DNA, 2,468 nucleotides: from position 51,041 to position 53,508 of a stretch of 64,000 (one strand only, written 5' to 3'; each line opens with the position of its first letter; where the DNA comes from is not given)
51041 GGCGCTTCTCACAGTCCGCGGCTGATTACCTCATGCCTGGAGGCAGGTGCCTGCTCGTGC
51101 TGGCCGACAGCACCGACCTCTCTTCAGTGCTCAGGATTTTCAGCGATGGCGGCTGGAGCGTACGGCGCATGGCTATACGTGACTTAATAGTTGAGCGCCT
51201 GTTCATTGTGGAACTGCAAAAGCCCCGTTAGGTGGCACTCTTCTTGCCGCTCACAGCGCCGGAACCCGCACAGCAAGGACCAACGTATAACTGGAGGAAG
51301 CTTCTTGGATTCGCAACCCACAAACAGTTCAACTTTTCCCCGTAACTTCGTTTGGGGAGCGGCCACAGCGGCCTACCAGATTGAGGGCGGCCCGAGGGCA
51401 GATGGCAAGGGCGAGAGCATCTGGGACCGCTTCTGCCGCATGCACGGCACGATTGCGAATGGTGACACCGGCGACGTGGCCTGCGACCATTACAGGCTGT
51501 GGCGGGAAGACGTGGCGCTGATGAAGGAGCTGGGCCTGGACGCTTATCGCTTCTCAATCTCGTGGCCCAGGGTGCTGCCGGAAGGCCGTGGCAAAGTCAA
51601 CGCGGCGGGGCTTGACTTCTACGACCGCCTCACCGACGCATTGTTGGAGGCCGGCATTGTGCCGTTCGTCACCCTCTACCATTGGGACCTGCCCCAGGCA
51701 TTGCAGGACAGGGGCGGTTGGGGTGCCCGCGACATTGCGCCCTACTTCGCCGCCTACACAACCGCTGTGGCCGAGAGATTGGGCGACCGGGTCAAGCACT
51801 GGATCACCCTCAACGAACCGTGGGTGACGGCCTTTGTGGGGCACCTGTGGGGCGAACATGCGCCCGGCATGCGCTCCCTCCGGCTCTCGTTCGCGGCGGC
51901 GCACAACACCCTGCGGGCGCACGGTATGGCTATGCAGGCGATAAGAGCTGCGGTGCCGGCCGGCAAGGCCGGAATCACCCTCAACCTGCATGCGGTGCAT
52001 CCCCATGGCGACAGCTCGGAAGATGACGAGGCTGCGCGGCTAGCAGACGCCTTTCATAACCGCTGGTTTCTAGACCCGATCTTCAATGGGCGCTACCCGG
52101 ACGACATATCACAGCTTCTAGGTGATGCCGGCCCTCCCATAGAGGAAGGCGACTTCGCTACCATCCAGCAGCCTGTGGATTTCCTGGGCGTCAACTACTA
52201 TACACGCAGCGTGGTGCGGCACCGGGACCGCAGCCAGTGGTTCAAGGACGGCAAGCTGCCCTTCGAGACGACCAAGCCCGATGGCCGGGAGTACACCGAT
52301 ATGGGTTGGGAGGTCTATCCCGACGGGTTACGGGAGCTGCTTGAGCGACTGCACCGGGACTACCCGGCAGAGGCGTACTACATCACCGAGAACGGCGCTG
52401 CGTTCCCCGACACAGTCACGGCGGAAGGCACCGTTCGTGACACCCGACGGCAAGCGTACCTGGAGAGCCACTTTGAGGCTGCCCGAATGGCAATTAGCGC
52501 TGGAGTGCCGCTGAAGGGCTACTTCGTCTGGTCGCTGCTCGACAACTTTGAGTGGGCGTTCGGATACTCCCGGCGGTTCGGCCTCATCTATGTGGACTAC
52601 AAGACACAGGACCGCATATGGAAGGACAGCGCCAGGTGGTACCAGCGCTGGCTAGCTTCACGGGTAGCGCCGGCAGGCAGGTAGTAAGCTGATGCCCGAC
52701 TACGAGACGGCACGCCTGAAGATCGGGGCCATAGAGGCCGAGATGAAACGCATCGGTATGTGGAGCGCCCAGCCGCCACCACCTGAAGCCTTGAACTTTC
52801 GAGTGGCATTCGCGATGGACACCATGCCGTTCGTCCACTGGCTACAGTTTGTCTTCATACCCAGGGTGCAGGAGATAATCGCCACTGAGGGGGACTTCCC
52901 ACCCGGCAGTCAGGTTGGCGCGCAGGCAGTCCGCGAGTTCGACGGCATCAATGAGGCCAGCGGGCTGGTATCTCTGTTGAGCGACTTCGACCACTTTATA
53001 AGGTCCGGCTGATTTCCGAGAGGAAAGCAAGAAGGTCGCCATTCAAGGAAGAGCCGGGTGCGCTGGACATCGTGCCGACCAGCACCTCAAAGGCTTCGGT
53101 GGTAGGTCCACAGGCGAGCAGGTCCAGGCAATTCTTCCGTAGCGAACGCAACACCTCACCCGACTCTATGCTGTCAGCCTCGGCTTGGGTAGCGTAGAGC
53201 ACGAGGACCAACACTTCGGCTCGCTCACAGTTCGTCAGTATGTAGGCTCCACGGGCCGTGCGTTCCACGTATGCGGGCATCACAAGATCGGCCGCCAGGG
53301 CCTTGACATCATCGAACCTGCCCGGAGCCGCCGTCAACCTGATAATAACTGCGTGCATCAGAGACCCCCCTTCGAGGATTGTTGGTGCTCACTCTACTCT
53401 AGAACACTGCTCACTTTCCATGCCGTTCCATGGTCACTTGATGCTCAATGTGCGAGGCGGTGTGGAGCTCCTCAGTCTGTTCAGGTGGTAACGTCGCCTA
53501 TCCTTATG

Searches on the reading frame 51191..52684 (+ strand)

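Call 3: search_protein_families(library=pfam, proteins=[window:51191-52684:+], max_evalue=0.01)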
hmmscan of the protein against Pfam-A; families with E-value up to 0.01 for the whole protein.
window:51191-52684:+ (497 aa): 1 family
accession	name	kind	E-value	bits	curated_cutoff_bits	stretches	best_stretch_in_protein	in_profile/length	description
PF00232.24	Glyco_hydro_1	-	3.4e-170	566.8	22.6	1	47-487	3-447/453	Glycosyl hydrolase family 1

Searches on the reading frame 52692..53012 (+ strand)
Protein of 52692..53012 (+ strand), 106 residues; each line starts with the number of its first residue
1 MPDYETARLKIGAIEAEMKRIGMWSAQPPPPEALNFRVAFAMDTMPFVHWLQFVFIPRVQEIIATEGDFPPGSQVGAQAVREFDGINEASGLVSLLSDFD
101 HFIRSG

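Call 3: search_protein_families(library=pfam, proteins=[window:52692-53012:+], max_evalue=0.01)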
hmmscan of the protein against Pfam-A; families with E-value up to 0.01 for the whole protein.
window:52692-53012:+ (106 aa): 1 family
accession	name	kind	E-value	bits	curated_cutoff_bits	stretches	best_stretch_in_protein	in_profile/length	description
PF04287.17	DUF446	-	2.4e-23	82.5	25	1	10-101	5-97/98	tRNA pseudouridine synthase C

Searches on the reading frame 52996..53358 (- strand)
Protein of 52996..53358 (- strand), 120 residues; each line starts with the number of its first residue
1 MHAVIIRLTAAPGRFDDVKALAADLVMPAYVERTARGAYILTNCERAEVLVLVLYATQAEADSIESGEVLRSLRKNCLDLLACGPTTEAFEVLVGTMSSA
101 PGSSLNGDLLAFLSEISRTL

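Call 3: search_protein_families(library=pfam, proteins=[window:52996-53358:-], max_evalue=0.01)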
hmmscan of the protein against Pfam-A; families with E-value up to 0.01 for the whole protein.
window:52996-53358:- (120 aa): 0 families

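Call 6: search_protein_families(library=ncbifam, proteins=[window:52996-53358:-], max_evalue=1)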
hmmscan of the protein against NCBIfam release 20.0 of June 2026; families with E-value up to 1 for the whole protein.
window:52996-53358:- (120 aa): 0 families

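Call 7: search_protein_families(library=pfam, proteins=[window:52996-53358:-], max_evalue=10)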
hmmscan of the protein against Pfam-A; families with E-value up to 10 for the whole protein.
window:52996-53358:- (120 aa): 0 families

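Call 36: find_encoding_contigs(protein=window:52996-53358:-, flank=8000, max_places=6)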
Protein window:52996-53358:- (120 aa): 3 contigs read that carry it; 3 places shown.
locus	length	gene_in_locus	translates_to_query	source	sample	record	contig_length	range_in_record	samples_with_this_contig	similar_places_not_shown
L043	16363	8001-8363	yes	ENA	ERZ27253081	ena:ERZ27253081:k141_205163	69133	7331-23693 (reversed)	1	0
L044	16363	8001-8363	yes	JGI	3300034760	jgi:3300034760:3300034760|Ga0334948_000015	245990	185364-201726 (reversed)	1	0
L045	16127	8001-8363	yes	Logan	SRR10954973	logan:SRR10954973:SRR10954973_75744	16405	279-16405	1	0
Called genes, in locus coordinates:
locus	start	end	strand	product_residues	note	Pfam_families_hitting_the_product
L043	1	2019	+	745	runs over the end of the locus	PF04234:CopC, PF05425:CopD, PF13115:YtkA (faint)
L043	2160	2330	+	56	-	-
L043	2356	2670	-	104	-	-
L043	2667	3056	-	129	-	PF00190:Cupin_1, PF07883:Cupin_2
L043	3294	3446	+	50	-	-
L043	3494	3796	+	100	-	-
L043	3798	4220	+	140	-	-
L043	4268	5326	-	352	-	PF00589:Phage_integrase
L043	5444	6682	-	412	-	-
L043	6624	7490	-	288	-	-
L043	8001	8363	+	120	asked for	-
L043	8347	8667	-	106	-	PF04287:DUF446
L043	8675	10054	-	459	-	PF00232:Glyco_hydro_1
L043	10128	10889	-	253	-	PF05175:MTS, PF02475:TRM5-TYW2_MTfase, PF13489:Methyltransf_23 (weak), PF03602:Cons_hypoth95, PF06325:PrmA, PF13649:Methyltransf_25, PF13847:Methyltransf_31, PF08241:Methyltransf_11, +2 more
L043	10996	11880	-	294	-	PF13489:Methyltransf_23, PF08241:Methyltransf_11 (weak), PF08242:Methyltransf_12 (weak), PF13649:Methyltransf_25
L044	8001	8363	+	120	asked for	-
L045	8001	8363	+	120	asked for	-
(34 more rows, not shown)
